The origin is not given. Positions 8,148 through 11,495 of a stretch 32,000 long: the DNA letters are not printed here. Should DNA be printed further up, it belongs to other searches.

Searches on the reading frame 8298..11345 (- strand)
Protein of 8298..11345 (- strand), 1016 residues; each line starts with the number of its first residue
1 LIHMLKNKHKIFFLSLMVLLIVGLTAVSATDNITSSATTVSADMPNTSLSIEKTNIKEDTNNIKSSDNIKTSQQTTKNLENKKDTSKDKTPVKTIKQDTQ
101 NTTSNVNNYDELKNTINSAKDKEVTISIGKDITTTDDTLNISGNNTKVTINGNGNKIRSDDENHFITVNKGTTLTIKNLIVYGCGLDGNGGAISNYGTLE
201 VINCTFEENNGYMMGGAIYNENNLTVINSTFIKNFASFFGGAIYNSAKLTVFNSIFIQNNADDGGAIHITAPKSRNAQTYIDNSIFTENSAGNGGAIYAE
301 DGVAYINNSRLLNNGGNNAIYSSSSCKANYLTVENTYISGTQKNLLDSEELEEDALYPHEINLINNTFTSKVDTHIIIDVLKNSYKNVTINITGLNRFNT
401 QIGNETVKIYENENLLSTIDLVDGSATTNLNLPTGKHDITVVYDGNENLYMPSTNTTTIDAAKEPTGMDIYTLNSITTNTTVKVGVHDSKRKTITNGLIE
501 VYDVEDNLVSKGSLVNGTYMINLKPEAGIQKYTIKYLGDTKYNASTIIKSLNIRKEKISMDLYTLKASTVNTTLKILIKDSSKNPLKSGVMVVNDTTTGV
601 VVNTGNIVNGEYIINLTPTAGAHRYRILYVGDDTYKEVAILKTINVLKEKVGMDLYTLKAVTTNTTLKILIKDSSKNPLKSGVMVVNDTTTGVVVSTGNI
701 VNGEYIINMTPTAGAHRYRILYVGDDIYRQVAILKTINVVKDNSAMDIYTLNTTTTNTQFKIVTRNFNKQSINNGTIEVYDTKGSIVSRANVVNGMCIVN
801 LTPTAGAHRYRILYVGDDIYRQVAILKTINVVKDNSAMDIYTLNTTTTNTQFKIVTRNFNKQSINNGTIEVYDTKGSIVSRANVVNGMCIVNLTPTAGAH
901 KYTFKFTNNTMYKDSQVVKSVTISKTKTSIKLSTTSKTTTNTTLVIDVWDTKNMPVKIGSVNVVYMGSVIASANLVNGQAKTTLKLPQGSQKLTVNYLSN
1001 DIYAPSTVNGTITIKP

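Call 24: search_protein_families(library=pfam, proteins=[window:8298-11345:-], max_evalue=0.01)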
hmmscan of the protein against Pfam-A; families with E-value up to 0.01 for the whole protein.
window:8298-11345:- (1016 aa): 3 families
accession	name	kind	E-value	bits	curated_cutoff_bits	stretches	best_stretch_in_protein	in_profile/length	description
PF16640.11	Big_3_5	-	2.9e-20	73.1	35.5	3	388-459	14-85/88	Bacterial Ig-like domain (group 3)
PF23664.1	Ig_Pom152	-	3.2e-09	37.5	27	0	603-649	54-101/106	Nucleoporin pom152-like, immunoglobulin-like domain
PF02415.23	Chlam_PMP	-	1.9e-06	27.9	20.6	1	283-300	1-19/19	Chlamydia polymorphic membrane protein (Chlamydia_PMP) repeat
